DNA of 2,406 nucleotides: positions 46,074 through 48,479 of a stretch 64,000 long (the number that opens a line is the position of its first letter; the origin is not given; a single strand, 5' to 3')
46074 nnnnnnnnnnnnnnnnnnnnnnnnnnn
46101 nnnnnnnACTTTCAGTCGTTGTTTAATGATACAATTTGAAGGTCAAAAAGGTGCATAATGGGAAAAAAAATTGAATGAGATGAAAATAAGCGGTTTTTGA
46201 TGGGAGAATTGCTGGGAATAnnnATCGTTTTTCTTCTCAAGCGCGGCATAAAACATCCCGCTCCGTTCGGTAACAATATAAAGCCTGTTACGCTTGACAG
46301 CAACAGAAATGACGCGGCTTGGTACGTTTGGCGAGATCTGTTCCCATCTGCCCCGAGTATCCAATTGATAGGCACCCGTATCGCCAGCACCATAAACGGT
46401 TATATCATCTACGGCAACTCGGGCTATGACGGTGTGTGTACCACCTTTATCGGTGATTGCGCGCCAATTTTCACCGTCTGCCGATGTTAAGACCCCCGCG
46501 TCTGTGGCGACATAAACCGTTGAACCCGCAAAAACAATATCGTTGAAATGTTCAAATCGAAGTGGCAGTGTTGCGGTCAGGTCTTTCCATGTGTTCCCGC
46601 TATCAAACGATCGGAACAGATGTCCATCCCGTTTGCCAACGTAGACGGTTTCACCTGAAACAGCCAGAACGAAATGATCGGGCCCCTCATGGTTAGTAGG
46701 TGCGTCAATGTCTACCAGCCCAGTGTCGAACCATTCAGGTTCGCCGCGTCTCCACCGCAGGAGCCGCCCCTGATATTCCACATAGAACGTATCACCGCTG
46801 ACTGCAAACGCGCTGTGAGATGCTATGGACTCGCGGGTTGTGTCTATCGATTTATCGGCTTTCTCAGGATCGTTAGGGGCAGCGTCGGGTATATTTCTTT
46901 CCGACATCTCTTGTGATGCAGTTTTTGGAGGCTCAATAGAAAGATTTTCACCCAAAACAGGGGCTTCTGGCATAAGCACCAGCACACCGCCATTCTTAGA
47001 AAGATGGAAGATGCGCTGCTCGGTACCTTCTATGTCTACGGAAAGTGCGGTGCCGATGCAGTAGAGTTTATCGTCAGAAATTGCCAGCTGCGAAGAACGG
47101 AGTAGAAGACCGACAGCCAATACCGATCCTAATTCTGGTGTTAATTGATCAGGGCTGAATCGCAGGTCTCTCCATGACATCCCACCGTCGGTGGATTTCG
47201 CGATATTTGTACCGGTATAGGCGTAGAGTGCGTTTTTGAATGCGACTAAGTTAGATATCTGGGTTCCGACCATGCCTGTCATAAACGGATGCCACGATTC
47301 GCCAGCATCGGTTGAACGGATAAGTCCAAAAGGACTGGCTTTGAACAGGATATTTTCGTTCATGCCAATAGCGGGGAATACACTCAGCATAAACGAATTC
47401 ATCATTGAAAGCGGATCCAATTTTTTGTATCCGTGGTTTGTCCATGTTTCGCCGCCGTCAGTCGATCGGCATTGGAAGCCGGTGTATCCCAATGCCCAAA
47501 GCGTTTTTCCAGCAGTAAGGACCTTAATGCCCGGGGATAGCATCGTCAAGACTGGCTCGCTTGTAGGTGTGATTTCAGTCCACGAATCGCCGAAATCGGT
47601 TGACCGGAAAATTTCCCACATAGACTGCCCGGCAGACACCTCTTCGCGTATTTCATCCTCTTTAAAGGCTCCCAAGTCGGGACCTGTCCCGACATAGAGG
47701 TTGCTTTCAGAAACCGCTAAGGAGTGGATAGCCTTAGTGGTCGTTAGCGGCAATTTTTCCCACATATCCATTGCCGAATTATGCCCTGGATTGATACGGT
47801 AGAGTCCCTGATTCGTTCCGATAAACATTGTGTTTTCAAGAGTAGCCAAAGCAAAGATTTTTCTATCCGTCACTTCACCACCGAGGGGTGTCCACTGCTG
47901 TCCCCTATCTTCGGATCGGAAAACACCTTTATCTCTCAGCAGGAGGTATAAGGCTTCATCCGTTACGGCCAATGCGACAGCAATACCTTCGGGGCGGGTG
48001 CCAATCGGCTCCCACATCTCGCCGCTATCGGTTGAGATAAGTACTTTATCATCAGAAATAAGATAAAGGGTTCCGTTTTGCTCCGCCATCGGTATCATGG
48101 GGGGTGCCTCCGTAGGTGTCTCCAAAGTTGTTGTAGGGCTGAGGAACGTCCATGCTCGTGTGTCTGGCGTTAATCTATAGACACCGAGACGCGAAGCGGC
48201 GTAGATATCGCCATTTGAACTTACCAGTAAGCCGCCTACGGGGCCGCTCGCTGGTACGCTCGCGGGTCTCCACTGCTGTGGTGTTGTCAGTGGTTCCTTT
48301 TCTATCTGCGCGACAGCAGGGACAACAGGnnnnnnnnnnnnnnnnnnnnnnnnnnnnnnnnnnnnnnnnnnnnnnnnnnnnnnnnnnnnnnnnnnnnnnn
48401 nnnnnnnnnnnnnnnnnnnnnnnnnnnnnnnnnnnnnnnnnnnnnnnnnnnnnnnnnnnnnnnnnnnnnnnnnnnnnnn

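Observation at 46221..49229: One-component transmembrane ECF sigma factor: sigma70 r2/r4 + single TM + ~800-aa BNR-repeat extracytoplasmic domain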

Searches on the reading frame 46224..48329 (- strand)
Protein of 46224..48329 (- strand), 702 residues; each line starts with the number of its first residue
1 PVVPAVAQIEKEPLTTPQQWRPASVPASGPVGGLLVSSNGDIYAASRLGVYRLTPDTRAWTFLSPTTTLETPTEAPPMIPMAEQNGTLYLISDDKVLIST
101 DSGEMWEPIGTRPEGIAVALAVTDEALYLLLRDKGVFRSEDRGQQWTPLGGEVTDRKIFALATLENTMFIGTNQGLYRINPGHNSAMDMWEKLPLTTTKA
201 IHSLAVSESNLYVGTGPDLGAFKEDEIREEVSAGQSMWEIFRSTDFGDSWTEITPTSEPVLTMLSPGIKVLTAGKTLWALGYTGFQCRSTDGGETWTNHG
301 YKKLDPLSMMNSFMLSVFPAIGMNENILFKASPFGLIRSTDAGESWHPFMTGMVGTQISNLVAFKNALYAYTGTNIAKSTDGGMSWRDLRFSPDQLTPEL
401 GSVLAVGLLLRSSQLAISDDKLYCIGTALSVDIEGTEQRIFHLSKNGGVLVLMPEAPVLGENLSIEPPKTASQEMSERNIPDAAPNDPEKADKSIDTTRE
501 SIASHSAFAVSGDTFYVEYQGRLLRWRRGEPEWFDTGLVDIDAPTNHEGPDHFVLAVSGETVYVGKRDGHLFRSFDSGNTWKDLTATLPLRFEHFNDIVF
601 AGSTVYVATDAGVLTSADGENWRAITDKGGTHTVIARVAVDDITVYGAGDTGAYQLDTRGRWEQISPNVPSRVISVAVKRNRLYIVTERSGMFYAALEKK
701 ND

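Call 32: search_solved_structures(query=window:46224-48329:-, max_evalue=0.01, show_alignments=0)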
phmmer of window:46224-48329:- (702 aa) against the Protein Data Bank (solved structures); distinct sequences matched with E-value up to 0.01: 2.
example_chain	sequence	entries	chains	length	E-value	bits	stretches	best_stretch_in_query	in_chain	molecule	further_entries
5oj3_A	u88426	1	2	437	0.00071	21.3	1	246-389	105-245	Photosystem II stability/assembly factor HCF136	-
6tjd_A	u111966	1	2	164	0.001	20.7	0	560-660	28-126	Cake4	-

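Call 58: search_protein_representatives(protein=window:46224-48269:-)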
Query: 682 residues. Proteins with E-value up to 0.001 (for the whole library): 24904; up to 1e-10: 7496; up to 1e-30: 183. The best 150 are listed.
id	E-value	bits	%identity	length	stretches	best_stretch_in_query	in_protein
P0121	1.2e-191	655.1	52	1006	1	2-682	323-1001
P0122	5.1e-148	511.0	47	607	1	59-679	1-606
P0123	1.1e-142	493.3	40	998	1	4-679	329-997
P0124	8.2e-142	490.4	56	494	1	148-679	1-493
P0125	3.1e-139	481.9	46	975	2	3-414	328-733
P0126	1.4e-129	450.1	42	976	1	4-680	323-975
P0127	1.7e-128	446.4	42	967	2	3-405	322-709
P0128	9.1e-119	414.3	40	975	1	8-681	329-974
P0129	6.9e-111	388.2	39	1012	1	8-676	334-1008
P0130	3.2e-110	386.0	63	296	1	387-682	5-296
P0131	4.1e-110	385.7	42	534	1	144-677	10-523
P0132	1.1e-108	380.9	48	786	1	7-473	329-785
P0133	7.5e-107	374.9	42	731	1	12-674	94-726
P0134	8.8e-105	368.1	45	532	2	478-679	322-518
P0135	1.2e-103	364.3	41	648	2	19-374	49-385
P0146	3.2e-91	323.3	38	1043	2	268-673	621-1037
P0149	4.0e-87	309.7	34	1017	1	6-678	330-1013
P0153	2.7e-84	300.3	34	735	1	9-678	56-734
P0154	4.0e-84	299.8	34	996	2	7-369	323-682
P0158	7.1e-82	292.4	34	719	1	11-675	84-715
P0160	3.4e-80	286.8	38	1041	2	8-372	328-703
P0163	1.1e-77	278.5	33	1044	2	299-673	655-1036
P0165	5.8e-75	269.5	35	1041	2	267-679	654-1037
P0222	1.6e-41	159.0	33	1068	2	6-405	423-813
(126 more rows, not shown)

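Call 61: search_solved_structures(query=A2, max_evalue=1, show_alignments=2)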
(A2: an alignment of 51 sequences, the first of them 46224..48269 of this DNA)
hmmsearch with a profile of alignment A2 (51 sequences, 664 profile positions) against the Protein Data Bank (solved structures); distinct sequences matched with E-value up to 1: 75 (the best 60 are shown).
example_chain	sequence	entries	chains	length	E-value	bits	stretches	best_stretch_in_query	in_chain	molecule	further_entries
2cn2_A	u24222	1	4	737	1.9e-19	72.7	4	23-132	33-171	BETA-1,4-XYLOGLUCAN HYDROLASE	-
2cn3_A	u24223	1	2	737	2e-19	72.7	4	23-132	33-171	BETA-1,4-XYLOGLUCAN HYDROLASE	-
3b7f_A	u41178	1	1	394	3.3e-15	58.8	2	261-321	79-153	Glycosyl hydrolase, BNR repeat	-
2ebs_A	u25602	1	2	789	3.3e-14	55.4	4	223-370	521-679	Oligoxyloglucan reducing end-specific cellobiohydrolase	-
1sqj_A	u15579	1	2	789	3.3e-14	55.4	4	223-370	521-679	oligoxyloglucan reducing-end-specific cellobiohydrolase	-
7kn8_A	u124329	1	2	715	5.3e-13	51.5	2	5-132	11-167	Cellulase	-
6p2k_A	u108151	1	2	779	5.9e-13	51.3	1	87-276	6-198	Fibronectin type III domain-containing protein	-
4lgn_A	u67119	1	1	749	1e-12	50.6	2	272-363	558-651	Cellulose-binding, family II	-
3a0f_A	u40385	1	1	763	2.3e-12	49.4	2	224-362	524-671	Xyloglucanase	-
6p2l_A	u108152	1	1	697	4.6e-12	48.4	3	207-362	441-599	Glycosyl hydrolase BNR repeat-containing protein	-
5fkq_A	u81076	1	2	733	6.4e-12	47.9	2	111-247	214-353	ENDO-1,4-BETA-GLUCANASE/XYLOGLUCANASE, PUTATIVE, GLY74A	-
5fkt_A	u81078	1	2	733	6.7e-12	47.8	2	111-247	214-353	ENDO-1,4-BETA-GLUCANASE/XYLOGLUCANASE, GLY74A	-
6p2m_A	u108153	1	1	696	8.1e-12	47.6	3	5-156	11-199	Type 3a cellulose-binding domain protein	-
5fkr_A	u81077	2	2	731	1.2e-11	47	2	111-247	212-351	ENDO-1,4-BETA-GLUCANASE/XYLOGLUCANASE, PUTATIVE, GLY74A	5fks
6p2n_A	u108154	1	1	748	1.7e-11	46.5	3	77-145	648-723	Xyloglucanase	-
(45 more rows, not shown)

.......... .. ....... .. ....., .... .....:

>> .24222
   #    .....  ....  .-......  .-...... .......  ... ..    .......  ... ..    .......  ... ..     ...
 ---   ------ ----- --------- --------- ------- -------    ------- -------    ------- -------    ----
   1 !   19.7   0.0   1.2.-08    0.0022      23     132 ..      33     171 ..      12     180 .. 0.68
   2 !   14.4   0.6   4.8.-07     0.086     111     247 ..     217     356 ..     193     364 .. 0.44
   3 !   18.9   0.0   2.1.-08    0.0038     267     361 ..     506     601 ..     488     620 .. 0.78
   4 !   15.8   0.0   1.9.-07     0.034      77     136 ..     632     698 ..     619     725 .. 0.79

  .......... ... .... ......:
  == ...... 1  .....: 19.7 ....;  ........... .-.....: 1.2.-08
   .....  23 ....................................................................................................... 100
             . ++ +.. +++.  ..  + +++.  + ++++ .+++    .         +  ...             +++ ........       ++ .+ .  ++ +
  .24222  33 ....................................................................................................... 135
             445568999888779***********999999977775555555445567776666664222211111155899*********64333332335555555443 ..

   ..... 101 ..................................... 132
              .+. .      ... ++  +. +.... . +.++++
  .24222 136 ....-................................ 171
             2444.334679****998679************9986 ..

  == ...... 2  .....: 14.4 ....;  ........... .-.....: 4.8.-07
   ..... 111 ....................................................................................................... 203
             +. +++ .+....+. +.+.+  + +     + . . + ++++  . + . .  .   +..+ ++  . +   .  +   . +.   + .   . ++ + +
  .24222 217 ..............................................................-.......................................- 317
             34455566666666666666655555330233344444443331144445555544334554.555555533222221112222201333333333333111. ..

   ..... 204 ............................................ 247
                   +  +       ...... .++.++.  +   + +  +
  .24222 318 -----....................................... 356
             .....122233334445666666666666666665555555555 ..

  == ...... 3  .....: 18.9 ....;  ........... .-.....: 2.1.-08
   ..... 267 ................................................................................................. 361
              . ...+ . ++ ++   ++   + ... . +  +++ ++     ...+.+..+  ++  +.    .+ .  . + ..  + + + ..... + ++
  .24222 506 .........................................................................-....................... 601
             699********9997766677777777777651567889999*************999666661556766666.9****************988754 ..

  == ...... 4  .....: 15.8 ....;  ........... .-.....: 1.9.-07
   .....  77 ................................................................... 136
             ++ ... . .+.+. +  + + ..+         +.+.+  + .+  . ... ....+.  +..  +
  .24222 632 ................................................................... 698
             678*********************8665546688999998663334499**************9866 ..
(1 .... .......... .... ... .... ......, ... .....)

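Call 72: list_cluster_members(proteins=[P0149, P0154, P0163, P0165, P0146, P0160, P0222, P0133, P0158, P0153])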
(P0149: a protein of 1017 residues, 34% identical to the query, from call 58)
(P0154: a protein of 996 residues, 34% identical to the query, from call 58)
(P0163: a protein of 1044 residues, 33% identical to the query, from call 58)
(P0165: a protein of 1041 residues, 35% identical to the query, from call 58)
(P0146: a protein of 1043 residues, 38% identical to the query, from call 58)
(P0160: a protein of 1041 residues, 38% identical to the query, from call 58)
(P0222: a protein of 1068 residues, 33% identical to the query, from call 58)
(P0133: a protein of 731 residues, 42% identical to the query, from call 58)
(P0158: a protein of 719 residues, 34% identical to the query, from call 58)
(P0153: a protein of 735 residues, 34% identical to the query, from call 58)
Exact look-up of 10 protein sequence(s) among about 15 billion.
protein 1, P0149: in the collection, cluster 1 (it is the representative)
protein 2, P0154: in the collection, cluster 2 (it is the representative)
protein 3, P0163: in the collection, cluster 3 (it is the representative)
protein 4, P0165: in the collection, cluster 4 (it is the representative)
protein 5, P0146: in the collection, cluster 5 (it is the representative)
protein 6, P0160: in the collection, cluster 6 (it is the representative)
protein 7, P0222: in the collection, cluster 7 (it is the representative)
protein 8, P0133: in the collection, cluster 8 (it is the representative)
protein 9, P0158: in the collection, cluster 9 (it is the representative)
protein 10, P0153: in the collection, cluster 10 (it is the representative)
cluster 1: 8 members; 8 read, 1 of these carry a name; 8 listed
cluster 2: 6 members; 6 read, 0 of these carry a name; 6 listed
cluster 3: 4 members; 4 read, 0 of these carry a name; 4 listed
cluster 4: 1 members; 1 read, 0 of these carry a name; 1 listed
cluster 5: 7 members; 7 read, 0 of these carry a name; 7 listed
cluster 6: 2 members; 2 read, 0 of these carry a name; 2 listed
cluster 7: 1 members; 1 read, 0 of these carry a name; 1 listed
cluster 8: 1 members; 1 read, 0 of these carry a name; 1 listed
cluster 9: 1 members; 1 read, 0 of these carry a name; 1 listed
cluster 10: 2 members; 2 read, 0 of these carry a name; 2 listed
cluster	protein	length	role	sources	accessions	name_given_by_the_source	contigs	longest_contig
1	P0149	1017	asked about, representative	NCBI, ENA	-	-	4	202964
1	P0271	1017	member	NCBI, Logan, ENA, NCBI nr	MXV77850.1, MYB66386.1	sigma-70 family RNA polymerase sigma factor [Candidatus Poribacteria bacterium]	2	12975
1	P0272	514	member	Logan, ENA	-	-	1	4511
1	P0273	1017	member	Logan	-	-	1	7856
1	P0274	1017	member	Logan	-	-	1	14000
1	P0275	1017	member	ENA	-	-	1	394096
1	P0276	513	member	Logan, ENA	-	-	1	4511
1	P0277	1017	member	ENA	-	-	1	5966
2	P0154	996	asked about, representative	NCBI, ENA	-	-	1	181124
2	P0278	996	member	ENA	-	-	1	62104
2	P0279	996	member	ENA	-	-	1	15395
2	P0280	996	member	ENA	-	-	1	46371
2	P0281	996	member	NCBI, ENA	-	-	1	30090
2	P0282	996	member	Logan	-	-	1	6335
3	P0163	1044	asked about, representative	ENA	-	-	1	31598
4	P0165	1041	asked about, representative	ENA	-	-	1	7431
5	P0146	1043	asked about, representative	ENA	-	-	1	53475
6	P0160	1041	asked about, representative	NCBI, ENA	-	-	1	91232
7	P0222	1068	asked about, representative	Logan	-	-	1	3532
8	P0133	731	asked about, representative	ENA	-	-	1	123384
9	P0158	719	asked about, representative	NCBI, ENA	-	-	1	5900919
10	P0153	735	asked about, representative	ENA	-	-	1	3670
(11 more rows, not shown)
